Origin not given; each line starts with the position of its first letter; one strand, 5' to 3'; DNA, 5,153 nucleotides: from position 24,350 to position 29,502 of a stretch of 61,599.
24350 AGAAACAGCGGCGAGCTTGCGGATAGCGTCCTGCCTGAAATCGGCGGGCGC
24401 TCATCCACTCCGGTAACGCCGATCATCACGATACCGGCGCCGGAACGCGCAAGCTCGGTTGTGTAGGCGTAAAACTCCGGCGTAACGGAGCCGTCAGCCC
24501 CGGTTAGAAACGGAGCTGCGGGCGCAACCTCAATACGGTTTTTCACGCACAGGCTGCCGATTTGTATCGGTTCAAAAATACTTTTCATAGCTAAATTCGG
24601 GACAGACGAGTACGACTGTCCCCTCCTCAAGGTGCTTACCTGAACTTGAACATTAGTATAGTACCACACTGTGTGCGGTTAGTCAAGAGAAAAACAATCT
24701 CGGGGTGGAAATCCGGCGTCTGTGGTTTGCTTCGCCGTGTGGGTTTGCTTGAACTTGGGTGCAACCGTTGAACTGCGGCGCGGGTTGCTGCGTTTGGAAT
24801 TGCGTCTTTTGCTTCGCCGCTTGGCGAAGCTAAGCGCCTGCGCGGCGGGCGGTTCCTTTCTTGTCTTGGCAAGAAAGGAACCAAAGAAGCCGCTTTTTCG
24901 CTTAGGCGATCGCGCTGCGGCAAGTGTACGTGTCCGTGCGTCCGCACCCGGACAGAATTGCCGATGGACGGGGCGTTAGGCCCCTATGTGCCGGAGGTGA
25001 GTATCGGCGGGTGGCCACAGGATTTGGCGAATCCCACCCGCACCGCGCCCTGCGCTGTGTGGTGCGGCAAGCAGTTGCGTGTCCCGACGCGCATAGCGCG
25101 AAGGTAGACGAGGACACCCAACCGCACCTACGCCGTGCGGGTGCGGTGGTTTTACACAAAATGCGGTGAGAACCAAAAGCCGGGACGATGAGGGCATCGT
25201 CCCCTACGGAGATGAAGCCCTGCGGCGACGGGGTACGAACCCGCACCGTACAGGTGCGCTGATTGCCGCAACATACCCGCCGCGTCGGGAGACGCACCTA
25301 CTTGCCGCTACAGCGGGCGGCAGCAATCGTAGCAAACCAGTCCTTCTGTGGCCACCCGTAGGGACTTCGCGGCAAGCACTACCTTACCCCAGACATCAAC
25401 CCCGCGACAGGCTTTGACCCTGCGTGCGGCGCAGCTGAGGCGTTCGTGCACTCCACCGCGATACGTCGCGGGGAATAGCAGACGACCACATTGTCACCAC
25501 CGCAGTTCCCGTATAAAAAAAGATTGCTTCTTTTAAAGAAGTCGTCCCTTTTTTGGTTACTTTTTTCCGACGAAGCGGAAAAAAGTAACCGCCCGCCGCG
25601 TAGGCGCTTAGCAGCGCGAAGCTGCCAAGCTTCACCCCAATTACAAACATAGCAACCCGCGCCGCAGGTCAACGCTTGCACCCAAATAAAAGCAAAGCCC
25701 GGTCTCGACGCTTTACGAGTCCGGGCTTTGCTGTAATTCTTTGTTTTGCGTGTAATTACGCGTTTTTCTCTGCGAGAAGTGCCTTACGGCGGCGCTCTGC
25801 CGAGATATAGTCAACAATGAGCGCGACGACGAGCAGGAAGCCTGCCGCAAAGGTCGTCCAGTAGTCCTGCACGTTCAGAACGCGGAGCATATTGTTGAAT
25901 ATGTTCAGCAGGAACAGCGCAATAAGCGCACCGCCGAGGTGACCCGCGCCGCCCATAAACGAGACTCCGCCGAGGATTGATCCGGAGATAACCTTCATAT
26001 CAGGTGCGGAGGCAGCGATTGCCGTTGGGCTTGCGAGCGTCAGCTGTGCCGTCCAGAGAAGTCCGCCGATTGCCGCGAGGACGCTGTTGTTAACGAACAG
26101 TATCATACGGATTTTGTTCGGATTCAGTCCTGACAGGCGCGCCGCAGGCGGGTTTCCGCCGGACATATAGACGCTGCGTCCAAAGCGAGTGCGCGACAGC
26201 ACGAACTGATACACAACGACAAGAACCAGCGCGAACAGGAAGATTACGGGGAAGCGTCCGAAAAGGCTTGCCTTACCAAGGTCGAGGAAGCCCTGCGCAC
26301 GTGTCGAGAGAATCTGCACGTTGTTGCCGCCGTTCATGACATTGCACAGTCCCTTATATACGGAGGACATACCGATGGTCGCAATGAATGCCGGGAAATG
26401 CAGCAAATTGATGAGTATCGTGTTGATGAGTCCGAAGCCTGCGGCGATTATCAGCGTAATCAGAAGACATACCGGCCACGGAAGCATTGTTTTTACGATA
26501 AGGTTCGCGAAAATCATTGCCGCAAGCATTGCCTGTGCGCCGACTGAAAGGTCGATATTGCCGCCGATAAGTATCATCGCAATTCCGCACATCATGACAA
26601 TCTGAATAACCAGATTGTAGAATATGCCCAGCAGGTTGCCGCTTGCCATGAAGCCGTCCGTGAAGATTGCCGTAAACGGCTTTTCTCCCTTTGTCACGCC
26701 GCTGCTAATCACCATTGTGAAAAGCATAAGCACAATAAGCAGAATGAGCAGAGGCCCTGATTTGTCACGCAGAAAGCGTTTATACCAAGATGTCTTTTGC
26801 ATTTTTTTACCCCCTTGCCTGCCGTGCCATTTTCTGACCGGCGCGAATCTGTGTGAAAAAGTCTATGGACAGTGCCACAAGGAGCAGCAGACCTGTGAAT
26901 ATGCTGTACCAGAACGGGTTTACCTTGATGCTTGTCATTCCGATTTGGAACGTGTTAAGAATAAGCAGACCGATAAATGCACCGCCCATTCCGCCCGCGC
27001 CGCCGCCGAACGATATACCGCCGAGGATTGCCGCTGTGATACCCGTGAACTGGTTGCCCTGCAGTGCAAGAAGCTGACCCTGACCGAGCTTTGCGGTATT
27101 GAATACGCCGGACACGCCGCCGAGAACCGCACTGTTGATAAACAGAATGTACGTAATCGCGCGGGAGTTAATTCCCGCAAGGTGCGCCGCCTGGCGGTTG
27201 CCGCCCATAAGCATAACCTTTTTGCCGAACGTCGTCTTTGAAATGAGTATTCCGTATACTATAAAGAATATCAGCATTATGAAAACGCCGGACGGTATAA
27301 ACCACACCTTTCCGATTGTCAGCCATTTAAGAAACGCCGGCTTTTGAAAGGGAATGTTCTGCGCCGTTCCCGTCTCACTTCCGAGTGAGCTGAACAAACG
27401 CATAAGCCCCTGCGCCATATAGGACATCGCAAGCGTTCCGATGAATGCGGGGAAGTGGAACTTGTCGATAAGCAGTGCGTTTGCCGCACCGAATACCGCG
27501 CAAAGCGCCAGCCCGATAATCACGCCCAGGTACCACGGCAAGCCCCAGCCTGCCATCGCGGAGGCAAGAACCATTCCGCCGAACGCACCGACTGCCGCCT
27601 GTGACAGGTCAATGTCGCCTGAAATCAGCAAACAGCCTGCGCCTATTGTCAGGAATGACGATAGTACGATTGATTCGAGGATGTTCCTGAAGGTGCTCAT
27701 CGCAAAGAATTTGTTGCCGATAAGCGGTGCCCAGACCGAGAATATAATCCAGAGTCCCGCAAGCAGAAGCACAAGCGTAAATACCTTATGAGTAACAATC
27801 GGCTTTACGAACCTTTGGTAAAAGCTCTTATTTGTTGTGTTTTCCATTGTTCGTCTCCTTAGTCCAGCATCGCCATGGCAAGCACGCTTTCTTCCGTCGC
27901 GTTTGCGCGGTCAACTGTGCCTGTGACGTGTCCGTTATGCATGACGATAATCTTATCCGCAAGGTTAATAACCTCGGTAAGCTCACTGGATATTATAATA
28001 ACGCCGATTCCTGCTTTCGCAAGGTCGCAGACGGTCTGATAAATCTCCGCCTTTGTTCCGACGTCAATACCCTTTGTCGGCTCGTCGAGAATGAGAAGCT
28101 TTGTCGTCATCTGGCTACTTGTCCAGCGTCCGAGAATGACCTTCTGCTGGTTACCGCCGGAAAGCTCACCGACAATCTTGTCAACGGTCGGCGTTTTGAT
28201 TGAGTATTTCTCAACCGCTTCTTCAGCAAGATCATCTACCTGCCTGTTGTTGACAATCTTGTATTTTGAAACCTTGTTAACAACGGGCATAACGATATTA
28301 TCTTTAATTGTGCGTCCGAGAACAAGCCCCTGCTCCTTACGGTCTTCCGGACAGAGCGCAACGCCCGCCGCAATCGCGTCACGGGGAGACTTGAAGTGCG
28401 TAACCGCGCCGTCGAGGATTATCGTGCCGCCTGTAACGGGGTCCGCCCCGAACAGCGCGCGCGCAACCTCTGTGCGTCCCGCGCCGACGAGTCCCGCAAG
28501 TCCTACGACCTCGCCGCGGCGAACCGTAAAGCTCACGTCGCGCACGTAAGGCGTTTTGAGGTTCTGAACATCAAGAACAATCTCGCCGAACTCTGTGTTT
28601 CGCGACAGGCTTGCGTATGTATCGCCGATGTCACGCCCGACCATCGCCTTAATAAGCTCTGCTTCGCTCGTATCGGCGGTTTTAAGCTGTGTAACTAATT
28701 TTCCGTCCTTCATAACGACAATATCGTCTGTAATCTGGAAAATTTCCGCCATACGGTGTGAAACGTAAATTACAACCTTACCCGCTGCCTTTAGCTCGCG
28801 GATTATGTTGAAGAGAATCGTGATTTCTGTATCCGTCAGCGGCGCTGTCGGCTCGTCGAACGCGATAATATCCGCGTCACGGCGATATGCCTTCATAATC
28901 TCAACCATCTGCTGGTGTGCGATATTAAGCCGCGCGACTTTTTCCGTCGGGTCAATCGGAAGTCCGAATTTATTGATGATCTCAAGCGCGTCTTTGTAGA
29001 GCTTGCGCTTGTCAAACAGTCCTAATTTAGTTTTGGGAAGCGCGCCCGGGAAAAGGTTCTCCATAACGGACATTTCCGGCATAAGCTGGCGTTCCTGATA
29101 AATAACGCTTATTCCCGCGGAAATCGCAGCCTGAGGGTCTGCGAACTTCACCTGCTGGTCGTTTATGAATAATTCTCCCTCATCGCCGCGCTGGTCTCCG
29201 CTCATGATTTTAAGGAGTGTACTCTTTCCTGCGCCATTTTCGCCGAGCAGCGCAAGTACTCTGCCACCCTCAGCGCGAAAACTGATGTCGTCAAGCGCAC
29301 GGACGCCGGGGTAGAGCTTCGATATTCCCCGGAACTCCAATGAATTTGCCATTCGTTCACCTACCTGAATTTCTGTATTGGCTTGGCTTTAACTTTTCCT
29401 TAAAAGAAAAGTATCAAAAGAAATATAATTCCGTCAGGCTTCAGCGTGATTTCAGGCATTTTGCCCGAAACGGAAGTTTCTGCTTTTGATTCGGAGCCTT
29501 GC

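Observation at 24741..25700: Two diverged copies of a ~1-kb ORF-free, hairpin-dense element with compensatory base changes: candidate large structured RNA or novel non-autonomous element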

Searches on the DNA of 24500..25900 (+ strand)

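Call 5: search_rna_families(source=window, start=24500, end=25900, threshold=evalue, max_evalue=10)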
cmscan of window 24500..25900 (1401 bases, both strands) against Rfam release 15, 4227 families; matches with E-value up to 10: 9.
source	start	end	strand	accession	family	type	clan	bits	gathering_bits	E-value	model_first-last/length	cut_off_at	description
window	24831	24904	+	RF04287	mir-9195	Gene; miRNA;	-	28.8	90.5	0.003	1-87/87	no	mir-9195 microRNA precursor family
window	25608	25735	+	RF00506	Thr_leader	Cis-reg; leader;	-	21.8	55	0.26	1-118/118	no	Threonine operon leader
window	25043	25103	+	RF03407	MIR531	Gene; miRNA;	-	19.3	70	1.8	1-69/69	no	MIR531 microRNA precursor family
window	25516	25584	-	RF02713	MCS4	Gene; sRNA;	-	19.3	56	7.4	1-123/123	no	Mycoplasma sRNA MCS4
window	25688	25758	-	RF00506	Thr_leader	Cis-reg; leader;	-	17.7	55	2.4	1-118/118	no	Threonine operon leader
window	24851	24887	+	RF03973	mir-5615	Gene; miRNA;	-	16.6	82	5.5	1-61/61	no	mir-5615 microRNA precursor family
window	25459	25584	+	RF00566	SNORA35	Gene; snRNA; snoRNA; HACA-box;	CL00034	15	39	7.7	1-129/129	no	Small nucleolar RNA SNORA35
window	24782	24861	-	RF02421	Bp1_684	Gene; sRNA;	-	13.9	44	4.9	1-113/113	no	Burkholderia sRNA Bp1_Cand684_SIPHT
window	25183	25324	-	RF01757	sbcD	Gene; sRNA;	-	13.9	40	7.2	1-155/155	no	sbcD RNA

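Call 15: search_dna_similar(query=window:24741-25700:+, collection=phages, mode=distant)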
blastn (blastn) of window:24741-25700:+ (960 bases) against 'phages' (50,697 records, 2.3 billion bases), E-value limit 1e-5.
No match.

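Call 16: search_dna_similar(query=window:24741-25700:+, collection=plasmids, mode=distant)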
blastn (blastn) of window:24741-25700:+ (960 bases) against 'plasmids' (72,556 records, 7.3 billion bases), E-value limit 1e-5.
No match.

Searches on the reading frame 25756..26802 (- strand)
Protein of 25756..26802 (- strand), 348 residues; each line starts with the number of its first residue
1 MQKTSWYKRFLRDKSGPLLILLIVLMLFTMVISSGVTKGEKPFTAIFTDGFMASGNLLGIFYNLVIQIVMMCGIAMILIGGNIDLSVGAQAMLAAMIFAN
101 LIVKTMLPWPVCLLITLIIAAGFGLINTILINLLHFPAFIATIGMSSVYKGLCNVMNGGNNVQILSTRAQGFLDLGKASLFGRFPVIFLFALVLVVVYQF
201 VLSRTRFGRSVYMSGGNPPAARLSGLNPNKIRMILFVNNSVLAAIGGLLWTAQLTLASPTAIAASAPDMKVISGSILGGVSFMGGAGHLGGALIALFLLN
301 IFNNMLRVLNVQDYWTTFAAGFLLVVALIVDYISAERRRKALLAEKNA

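Call 11: search_protein_families(library=pfam, proteins=[window:25756-26802:-])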
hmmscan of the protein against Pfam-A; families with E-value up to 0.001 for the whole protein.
window:25756-26802:- (348 aa): 1 family
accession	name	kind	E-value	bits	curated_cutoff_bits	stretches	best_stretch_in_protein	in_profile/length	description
PF02653.21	BPD_transp_2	-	3.6e-29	102.2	26.8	1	57-328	2-269/269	Branched-chain amino acid transport system / permease component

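Call 22: find_encoding_contigs(protein=window:25756-26802:-, flank=8000, max_places=10)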
Protein window:25756-26802:- (348 aa): no gene with exactly this product is on record in the collection.

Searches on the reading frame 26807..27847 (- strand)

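Call 11: search_protein_families(library=pfam, proteins=[window:26807-27847:-])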
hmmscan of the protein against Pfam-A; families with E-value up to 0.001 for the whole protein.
window:26807-27847:- (346 aa): 1 family
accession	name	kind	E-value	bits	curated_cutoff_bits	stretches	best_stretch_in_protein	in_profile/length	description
PF02653.21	BPD_transp_2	-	4.9e-23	82.1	26.8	1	64-326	13-269/269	Branched-chain amino acid transport system / permease component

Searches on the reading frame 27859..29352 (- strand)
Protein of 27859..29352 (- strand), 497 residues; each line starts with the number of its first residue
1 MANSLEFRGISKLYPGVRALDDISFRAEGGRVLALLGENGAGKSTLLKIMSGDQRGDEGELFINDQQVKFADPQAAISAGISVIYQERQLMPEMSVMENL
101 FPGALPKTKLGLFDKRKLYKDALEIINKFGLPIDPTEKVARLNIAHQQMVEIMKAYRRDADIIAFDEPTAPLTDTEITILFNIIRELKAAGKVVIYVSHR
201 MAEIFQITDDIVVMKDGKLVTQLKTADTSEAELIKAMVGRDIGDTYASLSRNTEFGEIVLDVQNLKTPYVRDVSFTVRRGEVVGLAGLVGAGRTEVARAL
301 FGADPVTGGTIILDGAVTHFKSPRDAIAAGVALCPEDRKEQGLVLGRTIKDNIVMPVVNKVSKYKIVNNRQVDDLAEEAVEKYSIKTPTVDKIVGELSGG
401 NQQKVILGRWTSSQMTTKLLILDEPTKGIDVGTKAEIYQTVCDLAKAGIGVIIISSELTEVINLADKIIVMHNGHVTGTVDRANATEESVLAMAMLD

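Call 11: search_protein_families(library=pfam, proteins=[window:27859-29352:-])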
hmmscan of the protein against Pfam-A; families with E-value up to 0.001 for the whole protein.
window:27859-29352:- (497 aa): 3 families
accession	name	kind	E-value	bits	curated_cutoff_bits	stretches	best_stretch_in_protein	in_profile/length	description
PF00005.33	ABC_tran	-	1.3e-46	159.1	25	2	20-170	1-137/137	ABC transporter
PF13304.12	AAA_21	-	3e-06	27.9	27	0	33-61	2-36/304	AAA domain, putative AbiEii toxin, Type IV TA system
PF09818.15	ABC_ATPase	-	0.0002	20.9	23.2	0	438-485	212-260/283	P-loop domain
